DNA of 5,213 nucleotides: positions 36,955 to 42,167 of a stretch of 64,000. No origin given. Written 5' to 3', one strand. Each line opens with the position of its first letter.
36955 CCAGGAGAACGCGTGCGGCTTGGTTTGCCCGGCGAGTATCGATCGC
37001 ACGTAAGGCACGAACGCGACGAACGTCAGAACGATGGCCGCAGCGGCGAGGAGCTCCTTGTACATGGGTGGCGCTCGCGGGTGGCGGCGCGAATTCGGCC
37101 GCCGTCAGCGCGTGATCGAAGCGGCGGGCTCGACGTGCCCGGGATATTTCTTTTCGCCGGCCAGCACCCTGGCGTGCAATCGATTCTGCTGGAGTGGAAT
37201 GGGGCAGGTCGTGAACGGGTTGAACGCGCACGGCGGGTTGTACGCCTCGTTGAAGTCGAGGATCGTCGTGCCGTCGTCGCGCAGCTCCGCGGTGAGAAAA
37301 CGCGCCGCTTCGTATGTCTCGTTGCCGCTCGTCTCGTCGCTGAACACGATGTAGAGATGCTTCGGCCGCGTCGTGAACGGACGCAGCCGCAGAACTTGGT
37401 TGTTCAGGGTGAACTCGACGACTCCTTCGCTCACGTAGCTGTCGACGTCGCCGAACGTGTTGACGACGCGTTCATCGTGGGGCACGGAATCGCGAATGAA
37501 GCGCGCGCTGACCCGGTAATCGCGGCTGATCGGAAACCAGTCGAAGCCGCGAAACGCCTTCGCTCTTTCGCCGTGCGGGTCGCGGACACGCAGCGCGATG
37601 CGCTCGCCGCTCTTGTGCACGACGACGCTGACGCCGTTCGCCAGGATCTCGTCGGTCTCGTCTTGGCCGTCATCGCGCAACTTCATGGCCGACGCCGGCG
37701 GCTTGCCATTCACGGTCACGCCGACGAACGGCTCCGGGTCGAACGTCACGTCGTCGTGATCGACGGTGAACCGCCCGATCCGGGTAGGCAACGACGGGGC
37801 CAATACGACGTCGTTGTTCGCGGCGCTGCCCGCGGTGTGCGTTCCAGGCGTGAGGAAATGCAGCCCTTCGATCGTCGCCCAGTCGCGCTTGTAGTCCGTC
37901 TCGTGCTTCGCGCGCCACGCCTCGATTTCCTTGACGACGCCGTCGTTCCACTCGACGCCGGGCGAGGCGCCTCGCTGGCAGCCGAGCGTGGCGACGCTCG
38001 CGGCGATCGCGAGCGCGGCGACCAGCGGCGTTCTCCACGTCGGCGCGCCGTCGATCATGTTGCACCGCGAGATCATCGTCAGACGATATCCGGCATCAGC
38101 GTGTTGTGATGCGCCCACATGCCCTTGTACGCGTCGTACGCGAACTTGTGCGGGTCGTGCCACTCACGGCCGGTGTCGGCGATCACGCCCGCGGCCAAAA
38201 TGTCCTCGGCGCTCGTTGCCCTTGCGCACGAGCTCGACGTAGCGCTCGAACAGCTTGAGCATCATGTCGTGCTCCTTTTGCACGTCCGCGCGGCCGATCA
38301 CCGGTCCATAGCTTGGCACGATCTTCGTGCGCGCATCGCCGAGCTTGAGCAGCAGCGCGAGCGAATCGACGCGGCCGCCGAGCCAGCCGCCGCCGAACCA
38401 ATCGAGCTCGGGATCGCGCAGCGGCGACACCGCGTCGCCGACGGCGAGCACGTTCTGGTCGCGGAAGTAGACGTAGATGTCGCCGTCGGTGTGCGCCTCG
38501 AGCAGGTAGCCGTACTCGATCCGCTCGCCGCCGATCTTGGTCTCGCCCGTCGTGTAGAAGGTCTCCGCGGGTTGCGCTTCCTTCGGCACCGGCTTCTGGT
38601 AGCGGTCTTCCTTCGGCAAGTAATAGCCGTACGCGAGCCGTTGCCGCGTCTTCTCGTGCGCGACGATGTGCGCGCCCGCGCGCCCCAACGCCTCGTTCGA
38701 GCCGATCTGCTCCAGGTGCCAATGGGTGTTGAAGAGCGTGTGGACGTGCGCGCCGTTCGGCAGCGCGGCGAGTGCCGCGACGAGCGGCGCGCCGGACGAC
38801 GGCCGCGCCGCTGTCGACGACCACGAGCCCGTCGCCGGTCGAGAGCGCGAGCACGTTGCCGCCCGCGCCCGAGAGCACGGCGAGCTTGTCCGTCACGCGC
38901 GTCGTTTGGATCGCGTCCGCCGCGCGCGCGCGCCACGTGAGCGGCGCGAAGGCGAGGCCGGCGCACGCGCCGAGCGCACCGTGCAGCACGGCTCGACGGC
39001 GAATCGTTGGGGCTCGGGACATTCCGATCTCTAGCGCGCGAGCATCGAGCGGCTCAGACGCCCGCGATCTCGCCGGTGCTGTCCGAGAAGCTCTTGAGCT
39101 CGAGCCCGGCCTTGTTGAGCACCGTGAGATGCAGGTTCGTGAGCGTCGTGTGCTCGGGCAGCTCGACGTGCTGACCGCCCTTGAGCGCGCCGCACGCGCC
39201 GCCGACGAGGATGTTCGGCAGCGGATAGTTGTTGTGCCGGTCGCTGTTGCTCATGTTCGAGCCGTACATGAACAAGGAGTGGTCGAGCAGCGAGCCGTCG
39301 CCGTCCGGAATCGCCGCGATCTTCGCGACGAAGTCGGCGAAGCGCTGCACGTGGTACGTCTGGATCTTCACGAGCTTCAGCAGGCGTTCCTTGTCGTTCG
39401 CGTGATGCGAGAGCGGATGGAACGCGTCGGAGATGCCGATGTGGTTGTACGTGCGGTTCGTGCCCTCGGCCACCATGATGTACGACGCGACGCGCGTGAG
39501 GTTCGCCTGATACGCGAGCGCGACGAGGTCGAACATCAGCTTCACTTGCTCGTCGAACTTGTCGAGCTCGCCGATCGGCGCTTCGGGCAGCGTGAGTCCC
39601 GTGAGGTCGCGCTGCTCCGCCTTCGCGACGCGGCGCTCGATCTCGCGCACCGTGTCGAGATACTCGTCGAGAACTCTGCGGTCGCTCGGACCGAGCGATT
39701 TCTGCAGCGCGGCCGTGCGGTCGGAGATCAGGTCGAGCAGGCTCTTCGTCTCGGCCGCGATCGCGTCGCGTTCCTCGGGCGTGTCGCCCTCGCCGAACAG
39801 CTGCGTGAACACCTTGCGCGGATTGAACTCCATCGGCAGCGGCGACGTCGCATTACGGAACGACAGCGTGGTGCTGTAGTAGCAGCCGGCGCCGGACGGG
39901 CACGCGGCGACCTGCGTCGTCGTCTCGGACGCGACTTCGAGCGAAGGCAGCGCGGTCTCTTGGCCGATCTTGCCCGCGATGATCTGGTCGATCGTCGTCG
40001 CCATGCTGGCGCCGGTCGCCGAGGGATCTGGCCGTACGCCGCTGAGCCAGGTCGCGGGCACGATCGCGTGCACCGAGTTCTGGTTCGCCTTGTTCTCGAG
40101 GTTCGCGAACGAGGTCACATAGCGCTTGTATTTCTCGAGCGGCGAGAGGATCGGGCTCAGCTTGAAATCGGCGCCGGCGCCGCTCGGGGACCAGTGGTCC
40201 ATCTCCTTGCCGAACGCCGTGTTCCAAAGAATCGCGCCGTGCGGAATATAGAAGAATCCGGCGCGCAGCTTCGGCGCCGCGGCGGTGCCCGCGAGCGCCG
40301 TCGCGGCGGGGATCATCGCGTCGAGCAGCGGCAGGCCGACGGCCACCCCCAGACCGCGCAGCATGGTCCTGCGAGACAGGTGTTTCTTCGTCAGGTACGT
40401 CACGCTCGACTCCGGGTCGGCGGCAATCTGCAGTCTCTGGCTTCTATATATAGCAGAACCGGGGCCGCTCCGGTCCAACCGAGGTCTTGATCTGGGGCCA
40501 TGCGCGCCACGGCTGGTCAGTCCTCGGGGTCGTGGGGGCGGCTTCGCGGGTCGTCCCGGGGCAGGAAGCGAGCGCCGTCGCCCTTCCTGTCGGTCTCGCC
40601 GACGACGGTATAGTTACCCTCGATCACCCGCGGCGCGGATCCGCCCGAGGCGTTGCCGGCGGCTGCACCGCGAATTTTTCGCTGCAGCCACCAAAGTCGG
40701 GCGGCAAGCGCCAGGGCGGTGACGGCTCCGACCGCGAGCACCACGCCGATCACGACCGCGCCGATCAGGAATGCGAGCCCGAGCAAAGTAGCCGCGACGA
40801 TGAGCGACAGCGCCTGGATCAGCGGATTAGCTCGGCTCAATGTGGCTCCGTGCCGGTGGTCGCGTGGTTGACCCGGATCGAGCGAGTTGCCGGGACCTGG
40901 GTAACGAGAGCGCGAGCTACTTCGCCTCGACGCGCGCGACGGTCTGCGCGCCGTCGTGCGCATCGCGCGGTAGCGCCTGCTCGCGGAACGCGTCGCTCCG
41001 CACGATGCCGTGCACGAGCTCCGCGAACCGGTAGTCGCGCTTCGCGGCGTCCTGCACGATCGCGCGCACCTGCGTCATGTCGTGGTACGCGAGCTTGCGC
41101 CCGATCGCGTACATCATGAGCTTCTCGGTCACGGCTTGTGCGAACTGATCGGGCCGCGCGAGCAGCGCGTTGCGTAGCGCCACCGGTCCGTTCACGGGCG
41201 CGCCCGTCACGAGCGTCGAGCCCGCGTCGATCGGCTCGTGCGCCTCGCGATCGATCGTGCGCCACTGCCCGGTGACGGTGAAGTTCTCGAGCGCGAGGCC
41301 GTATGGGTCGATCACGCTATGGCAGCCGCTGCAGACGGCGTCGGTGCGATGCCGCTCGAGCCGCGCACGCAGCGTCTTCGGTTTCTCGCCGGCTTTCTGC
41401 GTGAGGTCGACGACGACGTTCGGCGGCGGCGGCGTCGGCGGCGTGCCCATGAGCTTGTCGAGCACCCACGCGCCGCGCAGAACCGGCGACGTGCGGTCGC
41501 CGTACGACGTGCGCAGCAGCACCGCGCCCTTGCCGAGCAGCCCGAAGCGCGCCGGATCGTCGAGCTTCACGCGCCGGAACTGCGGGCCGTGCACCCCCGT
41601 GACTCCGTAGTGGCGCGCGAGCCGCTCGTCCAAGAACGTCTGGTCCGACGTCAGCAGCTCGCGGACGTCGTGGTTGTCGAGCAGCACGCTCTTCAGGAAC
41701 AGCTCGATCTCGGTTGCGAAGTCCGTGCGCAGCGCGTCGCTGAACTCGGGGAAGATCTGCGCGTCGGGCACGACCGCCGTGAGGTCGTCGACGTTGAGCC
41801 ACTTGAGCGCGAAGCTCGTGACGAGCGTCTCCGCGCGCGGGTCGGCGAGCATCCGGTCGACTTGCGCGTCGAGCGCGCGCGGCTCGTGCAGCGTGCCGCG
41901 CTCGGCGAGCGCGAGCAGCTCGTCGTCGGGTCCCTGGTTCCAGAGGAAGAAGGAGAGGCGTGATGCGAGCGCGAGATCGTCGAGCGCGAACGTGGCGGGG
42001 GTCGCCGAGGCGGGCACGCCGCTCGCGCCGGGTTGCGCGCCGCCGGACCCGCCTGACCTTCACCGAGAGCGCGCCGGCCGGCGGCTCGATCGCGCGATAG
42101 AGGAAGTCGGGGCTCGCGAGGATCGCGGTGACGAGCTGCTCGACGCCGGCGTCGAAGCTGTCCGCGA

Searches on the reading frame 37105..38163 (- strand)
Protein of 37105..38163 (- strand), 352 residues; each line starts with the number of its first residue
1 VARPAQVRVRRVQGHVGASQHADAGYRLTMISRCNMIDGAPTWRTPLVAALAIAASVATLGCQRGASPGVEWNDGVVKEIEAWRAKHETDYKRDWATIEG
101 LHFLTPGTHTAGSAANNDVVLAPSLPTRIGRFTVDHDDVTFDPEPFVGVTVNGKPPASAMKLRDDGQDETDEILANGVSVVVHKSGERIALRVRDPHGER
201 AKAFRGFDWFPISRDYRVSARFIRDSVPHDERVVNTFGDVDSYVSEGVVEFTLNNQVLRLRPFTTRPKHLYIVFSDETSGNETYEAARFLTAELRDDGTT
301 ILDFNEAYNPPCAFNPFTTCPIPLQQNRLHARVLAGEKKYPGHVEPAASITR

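Call 52: search_protein_families(library=pfam, proteins=[window:37105-38163:-], max_evalue=0.00001)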
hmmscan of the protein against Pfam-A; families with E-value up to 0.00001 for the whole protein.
window:37105-38163:- (352 aa): 1 family
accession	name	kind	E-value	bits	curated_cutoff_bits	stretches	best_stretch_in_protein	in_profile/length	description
PF07920.16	DUF1684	-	2e-39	135.5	25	1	202-338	1-139/139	Protein of unknown function (DUF1684)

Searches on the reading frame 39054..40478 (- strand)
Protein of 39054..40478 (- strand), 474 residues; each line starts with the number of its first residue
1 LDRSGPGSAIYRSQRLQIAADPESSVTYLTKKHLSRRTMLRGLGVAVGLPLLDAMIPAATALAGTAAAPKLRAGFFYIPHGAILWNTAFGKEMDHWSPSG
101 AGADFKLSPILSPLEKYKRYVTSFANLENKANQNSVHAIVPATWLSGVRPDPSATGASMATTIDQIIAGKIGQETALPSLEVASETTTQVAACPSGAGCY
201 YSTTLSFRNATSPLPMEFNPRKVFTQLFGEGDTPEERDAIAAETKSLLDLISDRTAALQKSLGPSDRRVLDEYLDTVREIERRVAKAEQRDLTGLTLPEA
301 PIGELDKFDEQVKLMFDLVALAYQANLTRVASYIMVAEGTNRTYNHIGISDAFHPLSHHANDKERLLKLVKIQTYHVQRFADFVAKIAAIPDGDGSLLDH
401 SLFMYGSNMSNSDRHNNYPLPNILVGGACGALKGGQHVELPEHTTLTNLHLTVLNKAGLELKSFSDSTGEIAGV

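Call 51: search_protein_families(library=pfam, proteins=[window:39054-40478:-], max_evalue=0.00001)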
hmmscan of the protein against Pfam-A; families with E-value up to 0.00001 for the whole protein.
window:39054-40478:- (474 aa): 1 family
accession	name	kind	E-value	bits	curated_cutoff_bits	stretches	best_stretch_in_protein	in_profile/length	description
PF07586.16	HXXSHH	-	4.8e-77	260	30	1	86-381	6-307/307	Protein of unknown function (DUF1552)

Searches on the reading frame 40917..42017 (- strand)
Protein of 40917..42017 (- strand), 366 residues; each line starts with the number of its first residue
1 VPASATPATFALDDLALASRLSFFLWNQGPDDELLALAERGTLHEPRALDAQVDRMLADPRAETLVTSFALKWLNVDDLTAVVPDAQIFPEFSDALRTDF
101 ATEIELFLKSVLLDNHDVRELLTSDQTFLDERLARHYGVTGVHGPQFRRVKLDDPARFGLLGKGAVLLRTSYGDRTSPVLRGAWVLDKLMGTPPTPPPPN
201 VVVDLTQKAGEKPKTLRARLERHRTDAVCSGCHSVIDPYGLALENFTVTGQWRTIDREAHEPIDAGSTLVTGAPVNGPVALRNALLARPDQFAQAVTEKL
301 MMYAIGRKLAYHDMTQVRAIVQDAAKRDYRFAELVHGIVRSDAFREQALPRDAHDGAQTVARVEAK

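Call 51: search_protein_families(library=pfam, proteins=[window:40917-42017:-], max_evalue=0.00001)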
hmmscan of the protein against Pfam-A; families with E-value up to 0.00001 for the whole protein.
window:40917-42017:- (366 aa): 3 families
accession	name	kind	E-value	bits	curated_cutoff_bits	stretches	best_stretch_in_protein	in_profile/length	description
PF07631.16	PSD4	-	7.3e-44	149.8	23.3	1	12-139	1-128/128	Protein of unknown function (DUF1592)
PF07627.16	PSCyt3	-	2.6e-30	105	27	1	157-254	1-96/98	Protein of unknown function (DUF1588)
PF07624.16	PSD2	-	4.9e-24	84.3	25.8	1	272-344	2-74/74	Protein of unknown function (DUF1585)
